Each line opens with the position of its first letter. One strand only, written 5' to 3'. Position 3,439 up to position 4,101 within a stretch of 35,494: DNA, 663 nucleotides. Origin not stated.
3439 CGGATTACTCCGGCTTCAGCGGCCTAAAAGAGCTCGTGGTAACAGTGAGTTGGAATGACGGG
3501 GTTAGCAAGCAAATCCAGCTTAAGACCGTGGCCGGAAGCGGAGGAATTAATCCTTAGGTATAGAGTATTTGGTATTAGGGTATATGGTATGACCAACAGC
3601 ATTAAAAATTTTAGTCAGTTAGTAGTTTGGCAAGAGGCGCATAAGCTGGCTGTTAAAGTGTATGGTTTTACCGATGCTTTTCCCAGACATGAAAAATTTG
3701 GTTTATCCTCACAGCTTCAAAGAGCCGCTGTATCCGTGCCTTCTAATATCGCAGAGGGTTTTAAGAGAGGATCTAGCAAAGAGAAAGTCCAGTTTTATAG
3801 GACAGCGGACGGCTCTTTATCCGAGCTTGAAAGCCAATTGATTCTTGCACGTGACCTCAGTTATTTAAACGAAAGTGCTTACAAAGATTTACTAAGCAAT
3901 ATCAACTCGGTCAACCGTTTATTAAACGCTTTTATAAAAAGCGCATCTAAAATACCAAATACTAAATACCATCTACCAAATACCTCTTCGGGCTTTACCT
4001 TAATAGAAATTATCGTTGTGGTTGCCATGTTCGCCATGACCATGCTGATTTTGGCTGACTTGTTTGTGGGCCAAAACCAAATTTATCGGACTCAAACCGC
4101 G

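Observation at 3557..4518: Avd/23S-IVS-type four-helix-bundle ORF bracketed by inverted heptamer arrays and fused in frame to a start-less pseudopilin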

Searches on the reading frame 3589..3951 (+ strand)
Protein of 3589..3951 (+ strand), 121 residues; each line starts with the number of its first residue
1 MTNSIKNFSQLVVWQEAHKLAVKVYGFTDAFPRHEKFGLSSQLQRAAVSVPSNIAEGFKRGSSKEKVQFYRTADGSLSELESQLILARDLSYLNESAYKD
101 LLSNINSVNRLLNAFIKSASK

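Call 17: find_related_loci(query=window:3589-3951:+, collection=genome_contigs, flank=3000)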
Query window:3589-3951:+ (121 aa) in genome_contigs; peptide patterns used: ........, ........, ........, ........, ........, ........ (x = any residue, [..] = any of these).
381 stretches matched a pattern; 144 encode a relative of the query (tblastn E <= 1e-3); the best 80 are kept; 80 distinct loci.
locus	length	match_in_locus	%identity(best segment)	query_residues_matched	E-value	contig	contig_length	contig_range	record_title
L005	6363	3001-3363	53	1-121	1e-39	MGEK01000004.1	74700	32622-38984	MAG: Candidatus Uhrbacteria bacterium RIFCSPLOWO2_01_FULL_47_25 rifcsplowo2_01_scaffold_1216, whole genome shotgun seque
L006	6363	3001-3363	55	1-121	2e-38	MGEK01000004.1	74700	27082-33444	MAG: Candidatus Uhrbacteria bacterium RIFCSPLOWO2_01_FULL_47_25 rifcsplowo2_01_scaffold_1216, whole genome shotgun seque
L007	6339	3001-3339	50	5-117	3e-37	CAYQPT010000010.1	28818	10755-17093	MAG TPA_asm: uncultured Candidatus Saccharibacteria bacterium isolate SRP192927_co1_1036 genome assembly, contig: NODE_2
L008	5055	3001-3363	51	1-119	5e-37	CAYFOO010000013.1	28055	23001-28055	MAG TPA_asm: uncultured Candidatus Peribacteria bacterium isolate ERP019367_co2_108 genome assembly, contig: NODE_1295_l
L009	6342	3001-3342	51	5-118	5e-37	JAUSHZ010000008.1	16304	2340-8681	MAG: bacterium isolate E14_metabat.bin.214 E14_k141_88538, whole genome shotgun sequence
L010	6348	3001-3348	50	3-118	1e-36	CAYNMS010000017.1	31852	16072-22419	MAG TPA_asm: uncultured Pseudomonadales bacterium isolate SRP239054_co1_52 genome assembly, contig: NODE_894_length_3185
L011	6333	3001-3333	51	5-115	2e-36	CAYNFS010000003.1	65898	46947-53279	MAG TPA_asm: uncultured Candidatus Saccharibacteria bacterium isolate binchicken_co38_1306 genome assembly, contig: NODE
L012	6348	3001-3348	53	3-118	5e-36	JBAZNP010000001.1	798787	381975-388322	MAG: Patescibacteria group bacterium isolate SO_2017_LW4_72 scaffold_15_c1_LW137-91_2017, whole genome shotgun sequence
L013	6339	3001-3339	48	5-117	5e-36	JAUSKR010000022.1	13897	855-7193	MAG: bacterium isolate E14_metabat.bin.7 E14_k141_1010007, whole genome shotgun sequence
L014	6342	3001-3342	49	4-117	4e-36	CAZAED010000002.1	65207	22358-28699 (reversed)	MAG TPA_asm: uncultured Candidatus Saccharibacteria bacterium isolate SRP342105_co1_329 genome assembly, contig: NODE_54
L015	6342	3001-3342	51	5-118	4e-35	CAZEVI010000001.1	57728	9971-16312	MAG TPA_asm: uncultured Candidatus Saccharibacteria bacterium isolate binchicken_co387_690 genome assembly, contig: NODE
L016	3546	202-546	52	5-119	2e-35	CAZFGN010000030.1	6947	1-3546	MAG TPA_asm: uncultured Candidatus Saccharibacteria bacterium isolate binchicken_co95_64 genome assembly, contig: NODE_6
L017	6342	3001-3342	48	4-117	5e-35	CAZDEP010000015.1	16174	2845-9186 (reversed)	MAG TPA_asm: uncultured Candidatus Saccharibacteria bacterium isolate SRP278252_co1_682 genome assembly, contig: NODE_62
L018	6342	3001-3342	49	5-118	5e-35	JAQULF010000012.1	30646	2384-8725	MAG: Patescibacteria group bacterium isolate STD1_124 NODE_3008_length_30646_cov_3.967365_Sandtown_D1, whole genome shot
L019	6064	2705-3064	46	1-120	6e-35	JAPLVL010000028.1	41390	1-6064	MAG: Candidatus Berkelbacteria bacterium isolate LacPavin_0818_WC55_MAG_43_8 LacPavin_0818_WC55_scaffold_725991, whole g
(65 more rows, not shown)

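Call 48: search_solved_structures(query=window:3589-3951:+, max_evalue=0.001)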
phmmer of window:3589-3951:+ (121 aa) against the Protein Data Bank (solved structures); distinct sequences matched with E-value up to 0.001: 1.
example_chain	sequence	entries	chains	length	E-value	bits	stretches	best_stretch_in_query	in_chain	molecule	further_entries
2gsc_A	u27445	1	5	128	5.8e-19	71.6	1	9-108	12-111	Putative uncharacterized protein XCC0516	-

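Call 50: find_homologous_proteins(query=window:3589-3951:+, max_evalue=1e-10)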
Query window:3589-3951:+ (121 aa): 4998 proteins with E <= 1e-10 among 5101 candidates; the best 120 are listed.
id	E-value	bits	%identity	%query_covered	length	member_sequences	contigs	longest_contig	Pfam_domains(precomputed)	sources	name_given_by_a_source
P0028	3.0e-38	148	62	95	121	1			PF05635.18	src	-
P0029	1.5e-35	139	57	98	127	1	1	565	PF22296.3,PF05635.18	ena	-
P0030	2.0e-35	139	58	98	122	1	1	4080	PF05635.18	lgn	-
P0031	4.3e-34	135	55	95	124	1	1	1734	PF22296.3,PF05635.18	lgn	-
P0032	5.7e-34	134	57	95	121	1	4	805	PF22296.3,PF05635.18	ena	-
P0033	6.0e-34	134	55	95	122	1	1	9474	PF22296.3,PF05635.18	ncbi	-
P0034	6.8e-34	134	61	95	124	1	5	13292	PF22296.3,PF05635.18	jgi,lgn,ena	-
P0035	1.8e-33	133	57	95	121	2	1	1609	PF22296.3,PF05635.18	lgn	-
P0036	2.5e-33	132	56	93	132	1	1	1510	PF22296.3,PF05635.18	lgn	-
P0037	4.0e-33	132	57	96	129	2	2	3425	PF22296.3,PF05635.18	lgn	-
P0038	1.2e-32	130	55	94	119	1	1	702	PF22296.3,PF05635.18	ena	-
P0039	1.4e-32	130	54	94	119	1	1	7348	PF22296.3,PF05635.18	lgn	-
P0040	4.1e-32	128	55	95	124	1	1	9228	PF22296.3,PF05635.18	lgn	-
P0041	5.3e-32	128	56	93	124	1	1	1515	PF22296.3,PF05635.18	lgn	-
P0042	5.7e-32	128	52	93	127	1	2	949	PF22296.3,PF05635.18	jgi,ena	-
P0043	1.2e-31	127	53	94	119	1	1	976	PF22296.3,PF05635.18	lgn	-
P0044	1.3e-31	127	55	98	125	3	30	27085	PF05635.18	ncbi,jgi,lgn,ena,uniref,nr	ncbi:MAG: S23 ribosomal protein [Parcubacteria group bacterium GW2011_GWD2_43_10]|uniref:Four helix 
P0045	1.3e-31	127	55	93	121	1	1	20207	PF22296.3,PF05635.18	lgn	-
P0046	1.5e-31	127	56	98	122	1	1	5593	PF05635.18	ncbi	-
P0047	2.1e-31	126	53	96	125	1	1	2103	PF22296.3,PF05635.18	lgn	-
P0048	2.4e-31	126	53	95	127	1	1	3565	PF22296.3,PF05635.18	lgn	-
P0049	2.5e-31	126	54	93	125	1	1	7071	PF22296.3,PF05635.18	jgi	-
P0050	2.8e-31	126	52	97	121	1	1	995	PF22296.3,PF05635.18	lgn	-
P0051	3.2e-31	125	52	94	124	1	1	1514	PF05635.18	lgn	-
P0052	5.5e-31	125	55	100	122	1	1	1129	PF22296.3,PF05635.18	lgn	-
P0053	5.6e-31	125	56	97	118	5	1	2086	PF05635.18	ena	-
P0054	7.1e-31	124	55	100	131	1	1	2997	PF22296.3,PF05635.18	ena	-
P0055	8.1e-31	124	57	95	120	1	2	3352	PF22296.3,PF05635.18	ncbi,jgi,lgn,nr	ncbi:MAG: four helix bundle protein [Dehalococcoidia bacterium]|nr:MAG: four helix bundle protein [D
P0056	8.1e-31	124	52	95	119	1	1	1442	PF22296.3,PF05635.18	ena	-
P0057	8.6e-31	124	55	100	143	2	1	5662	PF22296.3,PF05635.18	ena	-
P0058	1.1e-30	124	52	94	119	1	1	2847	PF22296.3,PF05635.18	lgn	-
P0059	1.2e-30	124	47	95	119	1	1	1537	PF22296.3,PF05635.18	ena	-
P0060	1.3e-30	123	53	96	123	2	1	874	PF22296.3,PF05635.18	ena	-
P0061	1.5e-30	123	53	95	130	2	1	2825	PF22296.3,PF05635.18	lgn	-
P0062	2.8e-30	122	52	93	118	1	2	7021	PF05635.18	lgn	-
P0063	2.9e-30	122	54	97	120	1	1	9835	PF22296.3,PF05635.18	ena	-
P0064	3.4e-30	122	52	95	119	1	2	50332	PF22296.3,PF05635.18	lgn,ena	-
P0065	3.6e-30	122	54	93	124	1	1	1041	PF22296.3,PF05635.18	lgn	-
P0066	3.8e-30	122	52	94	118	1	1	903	PF22296.3,PF05635.18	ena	-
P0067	4.4e-30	122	52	93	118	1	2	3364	PF22296.3,PF05635.18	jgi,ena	jgi:four helix bundle protein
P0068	4.9e-30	122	56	95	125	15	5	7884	PF22296.3,PF05635.18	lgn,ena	-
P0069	5.2e-30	122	52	93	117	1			PF22296.3,PF05635.18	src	-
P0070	5.2e-30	122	55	93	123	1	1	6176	PF22296.3,PF05635.18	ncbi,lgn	-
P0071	5.8e-30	121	54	95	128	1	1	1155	PF22296.3,PF05635.18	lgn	-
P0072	5.9e-30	121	52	94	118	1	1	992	PF22296.3,PF05635.18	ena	-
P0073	6.5e-30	121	54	95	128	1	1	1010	PF22296.3,PF05635.18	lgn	-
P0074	6.6e-30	121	51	94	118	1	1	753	PF22296.3,PF05635.18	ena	-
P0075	6.6e-30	121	56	89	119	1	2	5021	PF22296.3,PF05635.18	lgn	-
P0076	7.6e-30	121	52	94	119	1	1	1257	PF22296.3,PF05635.18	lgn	-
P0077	7.9e-30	121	52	99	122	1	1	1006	PF05635.18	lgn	-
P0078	9.4e-30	121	54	95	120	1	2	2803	PF05635.18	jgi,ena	-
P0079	9.7e-30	121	54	93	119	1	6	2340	PF22296.3,PF05635.18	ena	-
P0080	1.3e-29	120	51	95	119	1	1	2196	PF22296.3,PF05635.18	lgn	-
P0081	1.6e-29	120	51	100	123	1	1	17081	PF22296.3,PF05635.18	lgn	-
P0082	1.6e-29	120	50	100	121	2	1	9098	PF05635.18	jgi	jgi:four helix bundle protein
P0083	1.9e-29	120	53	98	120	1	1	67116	PF05635.18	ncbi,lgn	-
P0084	1.9e-29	120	51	95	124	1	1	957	PF22296.3,PF05635.18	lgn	-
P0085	1.9e-29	120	52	98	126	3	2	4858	PF05635.18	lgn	-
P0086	1.9e-29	120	51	93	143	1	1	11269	PF05635.18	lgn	-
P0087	2.0e-29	120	54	98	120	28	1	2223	PF22296.3,PF05635.18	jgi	-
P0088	2.3e-29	120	48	93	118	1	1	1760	PF22296.3,PF05635.18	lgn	-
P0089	2.6e-29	119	50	98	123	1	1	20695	PF22296.3,PF05635.18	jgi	jgi:four helix bundle protein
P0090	3.7e-29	119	51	97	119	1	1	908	PF22296.3,PF05635.18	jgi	jgi:four helix bundle protein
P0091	3.7e-29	119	50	93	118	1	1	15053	PF22296.3,PF05635.18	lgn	-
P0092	3.8e-29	119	52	94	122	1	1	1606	PF22296.3,PF05635.18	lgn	-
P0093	3.8e-29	119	56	93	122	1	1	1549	PF05635.18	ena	-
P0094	4.5e-29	119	50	94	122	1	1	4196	PF22296.3,PF05635.18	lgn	-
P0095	4.6e-29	119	52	96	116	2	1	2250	PF22296.3,PF05635.18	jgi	jgi:four helix bundle protein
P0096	4.6e-29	119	53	97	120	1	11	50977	PF22296.3,PF05635.18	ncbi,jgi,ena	-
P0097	4.8e-29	119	51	98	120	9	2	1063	PF22296.3,PF05635.18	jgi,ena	jgi:four helix bundle protein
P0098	4.8e-29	118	51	92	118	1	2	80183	PF22296.3,PF05635.18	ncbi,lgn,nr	ncbi:MAG: four helix bundle protein [Candidatus Doudnabacteria bacterium]|nr:four helix bundle prote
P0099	5.1e-29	118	50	94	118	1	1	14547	PF22296.3,PF05635.18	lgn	-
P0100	5.2e-29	118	55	96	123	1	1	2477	PF05635.18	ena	-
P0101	5.3e-29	118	51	94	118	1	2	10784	PF22296.3,PF05635.18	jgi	jgi:four helix bundle protein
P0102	5.5e-29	118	52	97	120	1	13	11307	PF22296.3,PF05635.18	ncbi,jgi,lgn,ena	-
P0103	5.5e-29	118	58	90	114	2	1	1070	PF05635.18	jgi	jgi:four helix bundle protein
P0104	5.7e-29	118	53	95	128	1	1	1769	PF22296.3,PF05635.18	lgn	-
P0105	6.1e-29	118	56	93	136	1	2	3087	PF05635.18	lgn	-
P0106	6.5e-29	118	53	94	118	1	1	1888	PF05635.18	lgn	-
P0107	6.7e-29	118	52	93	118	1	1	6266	PF22296.3,PF05635.18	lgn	-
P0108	6.9e-29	118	51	93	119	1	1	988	PF05635.18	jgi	jgi:four helix bundle protein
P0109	8.4e-29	118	53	95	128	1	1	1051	PF22296.3,PF05635.18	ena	-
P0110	8.6e-29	118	52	93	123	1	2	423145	PF05635.18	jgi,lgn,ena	jgi:four helix bundle protein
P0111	9.0e-29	118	50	94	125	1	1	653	PF22296.3,PF05635.18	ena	-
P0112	9.5e-29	118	48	94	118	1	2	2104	PF22296.3,PF05635.18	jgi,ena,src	jgi:four helix bundle protein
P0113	1.0e-28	117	52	96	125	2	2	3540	PF22296.3,PF05635.18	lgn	-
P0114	1.1e-28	117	54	93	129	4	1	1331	PF22296.3,PF05635.18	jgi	jgi:four helix bundle protein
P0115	1.2e-28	117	50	98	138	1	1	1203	PF22296.3,PF05635.18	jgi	jgi:four helix bundle protein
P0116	1.3e-28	117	49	91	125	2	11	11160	PF05635.18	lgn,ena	-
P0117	1.3e-28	117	52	97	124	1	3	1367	PF22296.3,PF05635.18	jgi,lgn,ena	-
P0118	1.4e-28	117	52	93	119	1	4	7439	PF05635.18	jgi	-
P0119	1.5e-28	117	52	97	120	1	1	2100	PF22296.3,PF05635.18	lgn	-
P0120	1.7e-28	117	49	97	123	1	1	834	PF22296.3,PF05635.18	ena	-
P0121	1.8e-28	117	52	96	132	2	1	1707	PF22296.3,PF05635.18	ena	-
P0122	1.9e-28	117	50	93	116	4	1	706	PF22296.3,PF05635.18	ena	-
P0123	2.0e-28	117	50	93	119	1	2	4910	PF22296.3,PF05635.18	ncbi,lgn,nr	ncbi:MAG: four helix bundle protein [Candidatus Doudnabacteria bacterium]|nr:four helix bundle prote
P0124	2.1e-28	116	49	93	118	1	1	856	PF22296.3,PF05635.18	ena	-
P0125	2.2e-28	116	50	93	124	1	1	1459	PF22296.3,PF05635.18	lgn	-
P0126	2.2e-28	116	52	95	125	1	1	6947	PF05635.18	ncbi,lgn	-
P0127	2.3e-28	116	51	97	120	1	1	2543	PF05635.18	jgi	jgi:four helix bundle protein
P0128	2.3e-28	116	53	93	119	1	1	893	PF05635.18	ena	-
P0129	2.4e-28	116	50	98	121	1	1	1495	PF22296.3,PF05635.18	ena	-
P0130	2.4e-28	116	51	93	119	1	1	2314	PF22296.3,PF05635.18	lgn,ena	-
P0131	2.5e-28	116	49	97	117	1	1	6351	PF22296.3,PF05635.18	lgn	-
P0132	2.8e-28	116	50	93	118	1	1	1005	PF22296.3,PF05635.18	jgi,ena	-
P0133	2.9e-28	116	52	93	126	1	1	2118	PF22296.3,PF05635.18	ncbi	-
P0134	3.3e-28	116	50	96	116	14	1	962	PF22296.3,PF05635.18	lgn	-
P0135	3.5e-28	116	50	93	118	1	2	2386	PF22296.3,PF05635.18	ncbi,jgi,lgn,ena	-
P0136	3.7e-28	116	49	94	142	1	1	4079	PF22296.3,PF05635.18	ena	-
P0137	3.8e-28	116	50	98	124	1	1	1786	PF22296.3,PF05635.18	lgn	-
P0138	3.8e-28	116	50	98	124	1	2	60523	PF22296.3,PF05635.18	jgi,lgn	-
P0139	4.5e-28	115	51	94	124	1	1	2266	PF05635.18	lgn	-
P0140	4.6e-28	115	53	93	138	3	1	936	PF05635.18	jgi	jgi:four helix bundle protein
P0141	4.8e-28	115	51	93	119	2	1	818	PF22296.3,PF05635.18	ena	-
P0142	5.0e-28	115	46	94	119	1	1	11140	PF22296.3,PF05635.18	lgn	-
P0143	5.2e-28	115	51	93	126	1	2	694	PF22296.3,PF05635.18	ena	-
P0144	5.5e-28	115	47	98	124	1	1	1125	PF22296.3,PF05635.18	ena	-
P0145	5.6e-28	115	53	94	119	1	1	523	PF05635.18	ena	-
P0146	5.7e-28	115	52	97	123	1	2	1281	PF22296.3,PF05635.18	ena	-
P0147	5.7e-28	115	50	94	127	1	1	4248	PF22296.3,PF05635.18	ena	-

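Call 51: find_encoding_contigs(protein=P0034, flank=2500, max_places=3)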
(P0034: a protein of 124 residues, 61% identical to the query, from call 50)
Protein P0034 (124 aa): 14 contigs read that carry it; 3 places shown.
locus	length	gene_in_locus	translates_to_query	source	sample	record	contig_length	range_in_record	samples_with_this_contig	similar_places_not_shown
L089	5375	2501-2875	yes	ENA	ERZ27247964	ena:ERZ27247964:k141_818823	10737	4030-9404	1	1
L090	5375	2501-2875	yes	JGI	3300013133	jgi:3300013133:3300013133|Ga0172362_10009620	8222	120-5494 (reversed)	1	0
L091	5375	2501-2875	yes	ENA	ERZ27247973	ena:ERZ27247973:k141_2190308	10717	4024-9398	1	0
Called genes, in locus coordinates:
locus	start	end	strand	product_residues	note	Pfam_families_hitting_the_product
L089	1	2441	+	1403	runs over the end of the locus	PF10102:DUF2341, PF06439:3keto-disac_hyd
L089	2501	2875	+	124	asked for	PF05635:23S_rRNA_IVP, PF22296:bAvd (weak)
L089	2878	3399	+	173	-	PF00404:Dockerin_1 (weak)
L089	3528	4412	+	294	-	-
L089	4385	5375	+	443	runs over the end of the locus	-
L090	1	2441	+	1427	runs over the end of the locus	PF10102:DUF2341, PF06439:3keto-disac_hyd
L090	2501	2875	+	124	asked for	PF05635:23S_rRNA_IVP, PF22296:bAvd (weak)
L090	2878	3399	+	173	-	PF00404:Dockerin_1 (weak)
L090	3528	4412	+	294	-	-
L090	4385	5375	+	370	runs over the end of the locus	?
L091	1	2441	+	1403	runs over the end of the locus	PF10102:DUF2341, PF06439:3keto-disac_hyd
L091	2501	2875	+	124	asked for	PF05635:23S_rRNA_IVP, PF22296:bAvd (weak)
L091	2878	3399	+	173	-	PF00404:Dockerin_1 (weak)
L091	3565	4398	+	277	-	-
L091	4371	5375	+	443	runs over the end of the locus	-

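Call 52: find_encoding_contigs(protein=P0030, flank=2500, max_places=2)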
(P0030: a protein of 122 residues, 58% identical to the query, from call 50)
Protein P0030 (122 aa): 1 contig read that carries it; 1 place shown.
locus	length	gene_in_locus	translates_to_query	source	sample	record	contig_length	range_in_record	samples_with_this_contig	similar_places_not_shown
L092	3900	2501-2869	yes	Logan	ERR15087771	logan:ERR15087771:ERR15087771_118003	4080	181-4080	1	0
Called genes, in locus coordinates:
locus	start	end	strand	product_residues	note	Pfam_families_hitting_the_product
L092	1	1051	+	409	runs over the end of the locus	?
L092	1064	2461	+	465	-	-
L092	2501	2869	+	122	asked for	PF05635:23S_rRNA_IVP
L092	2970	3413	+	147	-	PF13470:PIN_3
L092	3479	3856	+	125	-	PF05635:23S_rRNA_IVP, PF22296:bAvd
